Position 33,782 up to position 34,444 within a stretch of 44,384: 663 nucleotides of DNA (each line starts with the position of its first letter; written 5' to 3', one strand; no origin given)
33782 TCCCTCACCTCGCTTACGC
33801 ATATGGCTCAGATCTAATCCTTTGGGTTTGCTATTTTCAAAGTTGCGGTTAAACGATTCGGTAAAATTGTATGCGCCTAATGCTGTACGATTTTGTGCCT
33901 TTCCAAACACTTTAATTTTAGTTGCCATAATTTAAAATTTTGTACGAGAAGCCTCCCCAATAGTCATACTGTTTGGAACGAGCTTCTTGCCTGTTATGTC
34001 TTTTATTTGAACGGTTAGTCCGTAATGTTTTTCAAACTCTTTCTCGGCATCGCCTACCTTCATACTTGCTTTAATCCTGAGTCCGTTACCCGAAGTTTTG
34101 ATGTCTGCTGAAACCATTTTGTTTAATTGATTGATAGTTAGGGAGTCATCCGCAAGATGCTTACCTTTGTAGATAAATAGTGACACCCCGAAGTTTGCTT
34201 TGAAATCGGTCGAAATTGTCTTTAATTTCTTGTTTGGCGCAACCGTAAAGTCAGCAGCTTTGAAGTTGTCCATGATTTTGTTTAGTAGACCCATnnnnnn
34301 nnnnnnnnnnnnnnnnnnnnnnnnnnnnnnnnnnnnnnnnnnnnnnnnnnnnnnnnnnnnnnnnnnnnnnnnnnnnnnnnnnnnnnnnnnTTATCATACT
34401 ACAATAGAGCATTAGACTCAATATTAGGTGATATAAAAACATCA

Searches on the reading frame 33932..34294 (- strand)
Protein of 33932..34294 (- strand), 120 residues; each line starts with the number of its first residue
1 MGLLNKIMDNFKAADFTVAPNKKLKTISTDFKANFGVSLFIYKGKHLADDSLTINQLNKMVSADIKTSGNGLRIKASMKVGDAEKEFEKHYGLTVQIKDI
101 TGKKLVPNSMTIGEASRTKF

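Call 3: search_protein_families(library=pfam, proteins=[window:33932-34294:-], max_evalue=1)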
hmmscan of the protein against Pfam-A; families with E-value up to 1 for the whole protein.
window:33932-34294:- (120 aa): 1 family
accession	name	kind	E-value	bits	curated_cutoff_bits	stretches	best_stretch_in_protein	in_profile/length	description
PF01620.22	Pollen_allerg_2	-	0.15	13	28.2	1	3-39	40-79/141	Ribonuclease (pollen allergen)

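Call 4: search_protein_families(library=padloc, proteins=[window:33932-34294:-], max_evalue=1)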
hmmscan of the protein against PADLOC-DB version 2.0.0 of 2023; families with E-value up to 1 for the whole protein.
window:33932-34294:- (120 aa): 0 families

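Call 5: search_protein_families(library=ncbifam, proteins=[window:33932-34294:-], max_evalue=1)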
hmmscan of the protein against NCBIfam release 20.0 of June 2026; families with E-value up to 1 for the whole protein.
window:33932-34294:- (120 aa): 0 families

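Call 9: list_cluster_members(proteins=[window:33932-34294:-, window:33770-33928:-, window:32618-33757:-, window:32038-32610:-, window:31314-31937:-, window:31061-31234:-, window:30583-30993:-, window:29949-30578:-, window:28360-29760:+, window:34382-34789:+])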
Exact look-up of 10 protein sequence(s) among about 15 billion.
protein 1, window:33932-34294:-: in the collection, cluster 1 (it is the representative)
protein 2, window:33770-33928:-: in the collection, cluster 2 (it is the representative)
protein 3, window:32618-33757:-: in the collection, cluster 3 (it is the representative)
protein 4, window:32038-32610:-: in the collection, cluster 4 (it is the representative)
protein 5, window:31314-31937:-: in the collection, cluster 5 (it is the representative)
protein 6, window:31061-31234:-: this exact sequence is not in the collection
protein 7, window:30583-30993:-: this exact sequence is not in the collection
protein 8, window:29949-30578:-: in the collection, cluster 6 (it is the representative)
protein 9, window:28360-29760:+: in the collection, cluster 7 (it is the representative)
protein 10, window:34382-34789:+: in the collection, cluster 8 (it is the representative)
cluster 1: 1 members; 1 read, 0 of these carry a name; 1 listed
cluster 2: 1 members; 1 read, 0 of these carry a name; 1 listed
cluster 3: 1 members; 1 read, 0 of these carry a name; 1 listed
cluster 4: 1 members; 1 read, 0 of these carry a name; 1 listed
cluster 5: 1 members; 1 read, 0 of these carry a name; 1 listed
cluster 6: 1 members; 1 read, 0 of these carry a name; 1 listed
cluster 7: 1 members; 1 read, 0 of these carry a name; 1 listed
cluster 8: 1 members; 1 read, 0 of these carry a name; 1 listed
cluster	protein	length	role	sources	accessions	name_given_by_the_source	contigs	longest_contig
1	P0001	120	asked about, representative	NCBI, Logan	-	-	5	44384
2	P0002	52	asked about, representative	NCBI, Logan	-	-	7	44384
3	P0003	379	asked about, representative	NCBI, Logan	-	-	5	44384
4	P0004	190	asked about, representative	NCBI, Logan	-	-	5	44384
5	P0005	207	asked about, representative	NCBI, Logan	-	-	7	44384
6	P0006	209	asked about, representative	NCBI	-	-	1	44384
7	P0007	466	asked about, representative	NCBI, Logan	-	-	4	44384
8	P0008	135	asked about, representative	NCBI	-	-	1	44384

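Call 11: find_encoding_contigs(protein=P0003, flank=10000, max_places=8)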
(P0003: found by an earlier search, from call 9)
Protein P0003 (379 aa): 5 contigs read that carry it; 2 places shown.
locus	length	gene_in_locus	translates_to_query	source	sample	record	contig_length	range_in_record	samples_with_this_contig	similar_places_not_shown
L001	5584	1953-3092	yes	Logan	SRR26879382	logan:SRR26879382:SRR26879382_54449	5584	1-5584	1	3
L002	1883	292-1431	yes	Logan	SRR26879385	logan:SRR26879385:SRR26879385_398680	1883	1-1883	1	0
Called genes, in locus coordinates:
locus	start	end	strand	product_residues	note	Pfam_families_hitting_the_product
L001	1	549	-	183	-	?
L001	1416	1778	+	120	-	-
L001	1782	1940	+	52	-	-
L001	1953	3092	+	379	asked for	PF19672:DUF6175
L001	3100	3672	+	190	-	-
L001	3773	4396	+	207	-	-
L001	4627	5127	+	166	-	PF21818:DUF6884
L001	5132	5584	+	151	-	?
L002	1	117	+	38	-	?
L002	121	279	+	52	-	-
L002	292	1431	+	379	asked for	PF19672:DUF6175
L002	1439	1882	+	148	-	?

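Call 12: find_encoding_contigs(protein=P0005, flank=10000, max_places=8)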
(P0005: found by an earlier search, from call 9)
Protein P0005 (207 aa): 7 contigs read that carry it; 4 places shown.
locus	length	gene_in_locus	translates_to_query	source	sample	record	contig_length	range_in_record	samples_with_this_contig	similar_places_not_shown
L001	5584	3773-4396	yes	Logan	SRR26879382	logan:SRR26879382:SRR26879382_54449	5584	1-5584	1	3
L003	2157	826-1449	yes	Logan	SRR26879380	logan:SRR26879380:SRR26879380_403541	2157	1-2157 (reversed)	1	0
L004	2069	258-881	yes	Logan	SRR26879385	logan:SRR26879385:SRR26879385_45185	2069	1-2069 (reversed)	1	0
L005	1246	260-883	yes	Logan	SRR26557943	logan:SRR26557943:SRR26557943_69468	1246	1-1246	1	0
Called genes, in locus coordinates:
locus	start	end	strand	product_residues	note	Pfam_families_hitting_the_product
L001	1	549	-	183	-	?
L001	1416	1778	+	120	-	-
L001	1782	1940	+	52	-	-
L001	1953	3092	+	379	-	PF19672:DUF6175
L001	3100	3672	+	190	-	-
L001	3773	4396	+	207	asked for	-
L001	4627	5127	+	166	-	PF21818:DUF6884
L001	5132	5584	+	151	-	?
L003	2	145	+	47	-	?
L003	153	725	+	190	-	-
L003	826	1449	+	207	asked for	-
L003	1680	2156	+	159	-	?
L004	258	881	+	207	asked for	-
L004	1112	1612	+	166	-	PF21818:DUF6884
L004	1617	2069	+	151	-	?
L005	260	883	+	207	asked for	-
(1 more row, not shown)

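Call 13: find_homologous_proteins(query=P0003, max_evalue=0.001)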
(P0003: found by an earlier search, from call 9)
Query P0003 (379 aa): 150 proteins with E <= 0.001 among 2018 candidates; the best 120 are listed.
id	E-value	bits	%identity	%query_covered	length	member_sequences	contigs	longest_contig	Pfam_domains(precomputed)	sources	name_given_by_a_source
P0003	7.9e-244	826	100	100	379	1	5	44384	PF19672.5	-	-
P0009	8.0e-163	559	78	87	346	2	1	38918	PF19672.5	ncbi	ncbi:MAG: DUF6175 family protein [Rikenellaceae bacterium]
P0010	8.6e-163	559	70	100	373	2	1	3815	PF19672.5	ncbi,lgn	-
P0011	2.7e-160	551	83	79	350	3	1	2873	PF19672.5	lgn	-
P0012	2.7e-156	538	75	86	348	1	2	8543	PF19672.5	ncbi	-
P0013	1.2e-143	496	61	100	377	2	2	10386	PF19672.5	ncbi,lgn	-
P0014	4.1e-143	495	63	100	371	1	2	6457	PF19672.5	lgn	-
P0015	7.8e-140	484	69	80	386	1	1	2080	PF19672.5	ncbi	-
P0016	1.7e-128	447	58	99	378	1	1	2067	PF19672.5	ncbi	-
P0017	2.5e-128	446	58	99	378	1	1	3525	PF19672.5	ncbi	-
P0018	9.6e-127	441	58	99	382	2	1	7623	PF19672.5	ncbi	-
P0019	1.2e-116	408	62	83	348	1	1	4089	PF19672.5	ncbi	-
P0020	4.4e-110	386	53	88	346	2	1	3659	PF19672.5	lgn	-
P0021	7.2e-108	379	60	80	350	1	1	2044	PF19672.5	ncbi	-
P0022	6.0e-91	323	50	79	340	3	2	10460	PF19672.5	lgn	-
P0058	1.0e-72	263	45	84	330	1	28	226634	PF19672.5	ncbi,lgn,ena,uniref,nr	ncbi:DUF6175 family protein [uncultured Bacteroides sp.]|uniref:DUF6175 family protein n=1 Tax=uncul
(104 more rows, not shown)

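Call 14: find_homologous_proteins(query=P0006, max_evalue=0.001)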
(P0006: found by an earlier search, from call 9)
Query P0006 (209 aa): 3549 proteins with E <= 0.001 among 3664 candidates; the best 120 are listed.
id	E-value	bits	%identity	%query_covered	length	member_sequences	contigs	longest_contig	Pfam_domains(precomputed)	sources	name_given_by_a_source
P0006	1.3e-139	481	100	100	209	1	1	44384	PF26468.1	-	-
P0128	7.8e-70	253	56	97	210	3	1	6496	PF26468.1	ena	-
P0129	3.7e-69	251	56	94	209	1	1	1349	PF26468.1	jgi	jgi:hypothetical protein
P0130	3.7e-69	251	57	99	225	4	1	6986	PF26468.1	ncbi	-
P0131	4.4e-69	250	55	97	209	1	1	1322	PF26468.1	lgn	-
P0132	4.7e-69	250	56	99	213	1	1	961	PF26468.1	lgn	-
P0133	6.2e-69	250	56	100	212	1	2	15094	PF26468.1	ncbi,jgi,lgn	jgi:hypothetical protein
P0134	8.4e-69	249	55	99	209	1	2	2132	PF26468.1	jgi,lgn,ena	-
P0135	1.3e-68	249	56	97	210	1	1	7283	PF26468.1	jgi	jgi:hypothetical protein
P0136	1.6e-68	248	57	97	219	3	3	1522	PF26468.1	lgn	-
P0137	1.8e-68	248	56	99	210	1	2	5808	PF26468.1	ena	-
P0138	3.1e-68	248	53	99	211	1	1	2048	PF26468.1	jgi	-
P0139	3.8e-68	247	55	97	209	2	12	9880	PF26468.1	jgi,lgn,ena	jgi:hypothetical protein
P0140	3.9e-68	247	56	96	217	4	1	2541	PF26468.1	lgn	-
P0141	4.5e-68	247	55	96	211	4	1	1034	PF26468.1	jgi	jgi:hypothetical protein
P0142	4.8e-68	247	58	97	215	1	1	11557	PF26468.1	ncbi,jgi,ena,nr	ncbi:MAG: hypothetical protein FWF51_10870 [Chitinivibrionia bacterium]|nr:hypothetical protein [Chi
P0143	5.9e-68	247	56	97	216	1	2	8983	PF26468.1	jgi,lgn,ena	-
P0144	6.6e-68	246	58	94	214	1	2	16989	PF26468.1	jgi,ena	jgi:hypothetical protein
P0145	6.8e-68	246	59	89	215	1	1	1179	PF26468.1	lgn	-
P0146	7.2e-68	246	55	100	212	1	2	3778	PF26468.1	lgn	-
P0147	8.2e-68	246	54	100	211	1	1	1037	PF26468.1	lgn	-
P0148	8.3e-68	246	57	94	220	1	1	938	PF26468.1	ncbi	-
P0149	9.5e-68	246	56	99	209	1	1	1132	PF26468.1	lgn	-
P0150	1.1e-67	246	55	99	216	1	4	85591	PF26468.1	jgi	jgi:hypothetical protein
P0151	1.2e-67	246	55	99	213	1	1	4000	PF26468.1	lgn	-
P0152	1.4e-67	245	56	99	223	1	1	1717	PF26468.1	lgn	-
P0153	1.4e-67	245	54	99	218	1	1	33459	PF26468.1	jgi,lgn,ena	-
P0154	1.8e-67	245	60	88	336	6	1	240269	PF26468.1,PF21818.4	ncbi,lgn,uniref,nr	ncbi:hypothetical protein SAMN04487775_107134 [Treponema bryantii]|uniref:GIY-YIG domain-containing 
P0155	1.8e-67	245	62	86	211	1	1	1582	PF26468.1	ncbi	-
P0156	2.1e-67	245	56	95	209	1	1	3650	PF26468.1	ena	-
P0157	2.2e-67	245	56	94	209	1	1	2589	PF26468.1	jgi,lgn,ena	-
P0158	2.5e-67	245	58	95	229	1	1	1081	PF26468.1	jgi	jgi:hypothetical protein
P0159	2.8e-67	244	56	99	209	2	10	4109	PF26468.1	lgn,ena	-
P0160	3.1e-67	244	56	97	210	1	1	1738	PF26468.1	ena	-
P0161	3.9e-67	244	57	96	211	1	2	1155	PF26468.1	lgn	-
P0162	3.9e-67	244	56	99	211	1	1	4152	PF26468.1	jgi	jgi:hypothetical protein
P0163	4.1e-67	244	53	98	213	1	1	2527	PF26468.1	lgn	-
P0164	4.2e-67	244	56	96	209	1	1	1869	PF26468.1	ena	-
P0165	4.5e-67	244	58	89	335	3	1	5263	PF26468.1,PF21818.4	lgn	-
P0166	4.6e-67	244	55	97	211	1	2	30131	PF26468.1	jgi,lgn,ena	-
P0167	5.0e-67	244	60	91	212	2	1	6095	PF26468.1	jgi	-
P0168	5.6e-67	243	56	99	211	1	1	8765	PF26468.1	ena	-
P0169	6.1e-67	243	54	98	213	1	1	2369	PF26468.1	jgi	jgi:hypothetical protein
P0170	6.6e-67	243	58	90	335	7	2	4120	PF26468.1,PF21818.4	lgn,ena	-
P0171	7.2e-67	243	56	100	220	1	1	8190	PF26468.1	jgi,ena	-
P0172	7.4e-67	243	56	99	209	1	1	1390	PF26468.1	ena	-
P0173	8.6e-67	243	56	99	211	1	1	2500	PF26468.1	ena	-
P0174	9.6e-67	243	56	97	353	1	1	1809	PF26468.1,PF21818.4,PF03883.21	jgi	-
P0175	9.7e-67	243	60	89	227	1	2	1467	PF26468.1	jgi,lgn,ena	jgi:hypothetical protein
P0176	1.0e-66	243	59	89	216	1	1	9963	PF26468.1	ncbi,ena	-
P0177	1.1e-66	243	58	90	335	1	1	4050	PF26468.1,PF21818.4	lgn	-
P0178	1.2e-66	242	56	96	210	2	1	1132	PF26468.1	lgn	-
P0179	1.2e-66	242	56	96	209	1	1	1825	PF26468.1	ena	-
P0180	1.2e-66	242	56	96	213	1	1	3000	PF26468.1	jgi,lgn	jgi:hypothetical protein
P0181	1.3e-66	242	57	93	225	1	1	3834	PF26468.1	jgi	jgi:hypothetical protein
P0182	1.3e-66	242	57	94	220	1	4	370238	PF26468.1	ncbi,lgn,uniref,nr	ncbi:hypothetical protein EO98_16020 [Methanosarcina sp. 2.H.T.1A.6]|uniref:hypothetical protein n=1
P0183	1.4e-66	242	55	96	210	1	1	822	PF26468.1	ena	-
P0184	1.5e-66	242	56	98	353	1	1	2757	PF26468.1,PF21818.4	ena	-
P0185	1.6e-66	242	57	99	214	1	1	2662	PF26468.1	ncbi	-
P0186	1.8e-66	242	55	100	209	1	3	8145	PF26468.1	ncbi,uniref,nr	ncbi:hypothetical protein F7647_11220 [Tenacibaculum piscium]|uniref:hypothetical protein n=1 Tax=Te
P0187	1.9e-66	242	58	94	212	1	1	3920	PF26468.1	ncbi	-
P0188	2.0e-66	242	58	96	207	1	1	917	PF26468.1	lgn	-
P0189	2.2e-66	241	55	99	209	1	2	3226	PF26468.1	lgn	-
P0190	2.3e-66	241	55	96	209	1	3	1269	PF26468.1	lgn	-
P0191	2.3e-66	241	55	96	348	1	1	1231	PF26468.1,PF21818.4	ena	-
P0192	2.4e-66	241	55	99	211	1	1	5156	PF26468.1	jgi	jgi:hypothetical protein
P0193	2.6e-66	241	57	94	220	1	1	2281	PF26468.1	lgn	-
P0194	2.8e-66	241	56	97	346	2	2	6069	PF26468.1,PF21818.4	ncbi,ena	-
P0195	3.2e-66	241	54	100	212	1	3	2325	PF26468.1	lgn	-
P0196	3.2e-66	241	57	100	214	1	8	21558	PF26468.1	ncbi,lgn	-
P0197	3.2e-66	241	57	92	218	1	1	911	PF26468.1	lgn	-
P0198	3.3e-66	241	53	100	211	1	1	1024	PF26468.1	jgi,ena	-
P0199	3.8e-66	241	55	96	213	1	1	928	PF26468.1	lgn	-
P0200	4.3e-66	241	54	97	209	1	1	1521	PF26468.1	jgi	jgi:hypothetical protein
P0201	4.4e-66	240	52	99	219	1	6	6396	PF26468.1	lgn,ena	-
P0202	5.3e-66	240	56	96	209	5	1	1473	PF26468.1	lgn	-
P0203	5.6e-66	240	54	99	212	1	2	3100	PF26468.1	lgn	-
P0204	6.4e-66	240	55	99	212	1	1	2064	PF26468.1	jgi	-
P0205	6.6e-66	240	54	97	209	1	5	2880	PF26468.1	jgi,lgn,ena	-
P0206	6.9e-66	240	54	94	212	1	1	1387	PF26468.1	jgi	jgi:hypothetical protein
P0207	8.1e-66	240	55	99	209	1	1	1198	PF26468.1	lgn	-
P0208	8.4e-66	240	57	92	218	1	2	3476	PF26468.1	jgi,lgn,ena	jgi:hypothetical protein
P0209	9.2e-66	239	54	99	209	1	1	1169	PF26468.1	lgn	-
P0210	9.4e-66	239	57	97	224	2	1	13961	PF26468.1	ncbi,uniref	ncbi:hypothetical protein ACSSWA_14705 [Melioribacter sp. Ez-97]|uniref:hypothetical protein n=1 Tax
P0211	9.6e-66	239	57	96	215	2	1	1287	PF26468.1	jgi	-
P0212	9.6e-66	239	57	92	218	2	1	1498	PF26468.1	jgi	-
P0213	9.7e-66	239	54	100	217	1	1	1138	PF26468.1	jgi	-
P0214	1.0e-65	239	56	95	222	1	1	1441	PF26468.1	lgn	-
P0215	1.1e-65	239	55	96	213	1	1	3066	PF26468.1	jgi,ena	-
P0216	1.1e-65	239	58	91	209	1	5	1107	PF26468.1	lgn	-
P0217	1.1e-65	239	53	99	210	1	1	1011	PF26468.1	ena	-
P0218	1.1e-65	239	57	92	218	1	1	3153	PF26468.1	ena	-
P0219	1.1e-65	239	55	99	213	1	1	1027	PF26468.1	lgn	-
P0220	1.1e-65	239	55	99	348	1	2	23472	PF26468.1,PF21818.4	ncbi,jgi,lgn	-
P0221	1.2e-65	239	57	97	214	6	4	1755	PF26468.1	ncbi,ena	-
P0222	1.2e-65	239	55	96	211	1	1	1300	PF26468.1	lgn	-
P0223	1.2e-65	239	54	96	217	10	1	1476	PF26468.1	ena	-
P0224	1.2e-65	239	54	99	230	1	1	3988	PF26468.1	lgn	-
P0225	1.3e-65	239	54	98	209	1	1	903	PF26468.1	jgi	jgi:hypothetical protein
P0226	1.3e-65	239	55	97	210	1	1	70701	PF26468.1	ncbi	-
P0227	1.3e-65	239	56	99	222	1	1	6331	PF26468.1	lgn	-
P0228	1.4e-65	239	54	97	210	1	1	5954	PF26468.1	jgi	-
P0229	1.5e-65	239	58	96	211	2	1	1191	PF26468.1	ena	-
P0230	1.6e-65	239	52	99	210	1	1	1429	PF26468.1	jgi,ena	-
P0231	1.6e-65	239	54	96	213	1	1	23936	PF26468.1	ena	-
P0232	1.7e-65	239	57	93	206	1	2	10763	PF26468.1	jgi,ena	-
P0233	1.9e-65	238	53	97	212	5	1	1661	PF26468.1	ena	-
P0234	2.0e-65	238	54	99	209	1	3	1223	PF26468.1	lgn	-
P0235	2.0e-65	238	54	99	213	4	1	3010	PF26468.1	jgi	jgi:hypothetical protein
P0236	2.1e-65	238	55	96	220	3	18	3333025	PF26468.1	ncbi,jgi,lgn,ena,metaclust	jgi:hypothetical protein|metaclust:\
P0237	2.1e-65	238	53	96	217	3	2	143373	PF26468.1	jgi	jgi:hypothetical protein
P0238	2.1e-65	238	53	100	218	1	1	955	PF26468.1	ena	-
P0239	2.2e-65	238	56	99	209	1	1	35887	PF26468.1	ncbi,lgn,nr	ncbi:hypothetical protein FACS1894141_1720 [Spirochaetia bacterium]|nr:hypothetical protein FACS1894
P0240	2.2e-65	238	55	99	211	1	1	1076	PF26468.1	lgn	-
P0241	2.3e-65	238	55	96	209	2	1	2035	PF26468.1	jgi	-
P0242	2.4e-65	238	53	96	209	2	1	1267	PF26468.1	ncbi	-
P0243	2.4e-65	238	55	97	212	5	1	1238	PF26468.1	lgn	-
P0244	2.6e-65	238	53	99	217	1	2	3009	PF26468.1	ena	-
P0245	2.7e-65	238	51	100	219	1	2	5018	PF26468.1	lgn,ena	-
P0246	2.8e-65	238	54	99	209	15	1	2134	PF26468.1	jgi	jgi:hypothetical protein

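Call 16: find_encoding_contigs(protein=P0009, flank=10000, max_places=2)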
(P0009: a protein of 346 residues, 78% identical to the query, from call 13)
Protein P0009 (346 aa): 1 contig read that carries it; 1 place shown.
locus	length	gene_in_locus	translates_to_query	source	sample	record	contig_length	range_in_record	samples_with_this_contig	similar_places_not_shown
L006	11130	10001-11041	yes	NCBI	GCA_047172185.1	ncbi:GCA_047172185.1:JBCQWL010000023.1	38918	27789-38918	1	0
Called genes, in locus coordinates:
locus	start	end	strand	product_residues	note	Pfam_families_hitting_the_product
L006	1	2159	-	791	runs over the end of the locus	PF13620:CarboxypepD_reg, PF13715:CarbopepD_reg_2, PF14905:OMP_b-brl_3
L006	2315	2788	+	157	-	PF01451:LMWPc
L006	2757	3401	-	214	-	PF07885:Ion_trans_2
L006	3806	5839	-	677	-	PF02837:Glyco_hydro_2_N, PF00703:Glyco_hydro_2, PF02836:Glyco_hydro_2_C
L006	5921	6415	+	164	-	PF02674:Colicin_V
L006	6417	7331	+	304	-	PF16745:RsgA_N, PF03193:RsgA_GTPase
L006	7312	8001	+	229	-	PF00588:SpoU_methylase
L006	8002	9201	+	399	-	PF00202:Aminotran_3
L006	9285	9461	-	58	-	-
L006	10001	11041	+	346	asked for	PF19672:DUF6175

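Call 17: find_encoding_contigs(protein=P0058, flank=10000, max_places=2)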
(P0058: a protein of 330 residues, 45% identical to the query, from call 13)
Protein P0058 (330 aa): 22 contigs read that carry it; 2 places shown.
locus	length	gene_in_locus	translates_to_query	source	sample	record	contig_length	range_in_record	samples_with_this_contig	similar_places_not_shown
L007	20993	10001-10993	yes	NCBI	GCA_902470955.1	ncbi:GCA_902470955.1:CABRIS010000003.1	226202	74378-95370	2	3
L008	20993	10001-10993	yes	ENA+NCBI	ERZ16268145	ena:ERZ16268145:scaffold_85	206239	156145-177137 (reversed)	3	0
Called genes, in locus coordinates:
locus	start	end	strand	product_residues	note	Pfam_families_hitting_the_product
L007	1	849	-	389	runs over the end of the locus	PF13424:TPR_12 (faint)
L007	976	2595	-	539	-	-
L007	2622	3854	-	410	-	-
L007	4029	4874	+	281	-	PF06325:PrmA, PF05175:MTS, PF03602:Cons_hypoth95 (faint), PF13489:Methyltransf_23, PF13649:Methyltransf_25, PF13847:Methyltransf_31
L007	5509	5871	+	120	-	-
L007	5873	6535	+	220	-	-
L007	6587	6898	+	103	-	-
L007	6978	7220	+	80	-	-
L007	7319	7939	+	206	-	-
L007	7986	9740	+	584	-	PF07693:KAP_NTPase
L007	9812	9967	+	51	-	-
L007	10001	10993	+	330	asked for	PF19672:DUF6175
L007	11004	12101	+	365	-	-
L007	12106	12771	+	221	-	-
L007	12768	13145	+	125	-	-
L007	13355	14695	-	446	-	PF07690:MFS_1, PF00854:PTR2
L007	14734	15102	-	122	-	PF03733:YccF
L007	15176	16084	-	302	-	PF01183:Glyco_hydro_25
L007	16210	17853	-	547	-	PF00365:PFK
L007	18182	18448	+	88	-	-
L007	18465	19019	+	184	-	PF01553:Acyltransferase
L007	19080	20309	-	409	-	PF13412:HTH_24 (weak), PF00480:ROK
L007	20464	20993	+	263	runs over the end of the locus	PF01182:Glucosamine_iso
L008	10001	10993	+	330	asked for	PF19672:DUF6175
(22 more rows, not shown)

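Call 18: find_encoding_contigs(protein=P0236, flank=8000, max_places=4)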
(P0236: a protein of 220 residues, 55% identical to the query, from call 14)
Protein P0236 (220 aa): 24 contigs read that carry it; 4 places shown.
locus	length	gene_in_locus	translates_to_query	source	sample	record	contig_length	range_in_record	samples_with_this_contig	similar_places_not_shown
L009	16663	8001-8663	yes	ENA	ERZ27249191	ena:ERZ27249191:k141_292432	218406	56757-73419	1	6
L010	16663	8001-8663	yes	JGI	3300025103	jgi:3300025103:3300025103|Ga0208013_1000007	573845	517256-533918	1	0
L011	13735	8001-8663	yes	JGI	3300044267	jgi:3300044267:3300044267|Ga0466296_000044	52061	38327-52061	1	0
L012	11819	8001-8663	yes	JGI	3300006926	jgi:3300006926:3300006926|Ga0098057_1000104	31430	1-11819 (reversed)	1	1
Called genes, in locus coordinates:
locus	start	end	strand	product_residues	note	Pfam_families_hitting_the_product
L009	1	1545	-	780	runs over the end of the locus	PF13620:CarboxypepD_reg, PF13715:CarbopepD_reg_2, PF07715:Plug (faint)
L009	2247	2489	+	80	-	-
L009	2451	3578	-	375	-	PF12833:HTH_18, PF00165:HTH_AraC (weak)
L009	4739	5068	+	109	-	PF12840:HTH_20, PF01022:HTH_5, PF12802:MarR_2 (faint), PF24033:DUF7342 (weak)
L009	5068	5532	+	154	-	PF08327:AHSA1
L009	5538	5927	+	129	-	PF13564:DoxX_2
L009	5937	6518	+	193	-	PF08818:DUF1801, PF13376:OmdA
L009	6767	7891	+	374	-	-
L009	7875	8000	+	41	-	-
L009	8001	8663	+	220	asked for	PF26468:GIY_YIG_3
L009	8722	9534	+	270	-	PF00378:ECH_1, PF16113:ECH_2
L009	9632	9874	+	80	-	PF03693:ParD_antitoxin (weak)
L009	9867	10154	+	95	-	PF05016:ParE_toxin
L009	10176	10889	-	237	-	PF00106:adh_short, PF08659:KR, PF13561:adh_short_C2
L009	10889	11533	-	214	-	PF04055:Radical_SAM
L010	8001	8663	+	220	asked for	PF26468:GIY_YIG_3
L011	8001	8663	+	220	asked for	PF26468:GIY_YIG_3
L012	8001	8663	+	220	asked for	PF26468:GIY_YIG_3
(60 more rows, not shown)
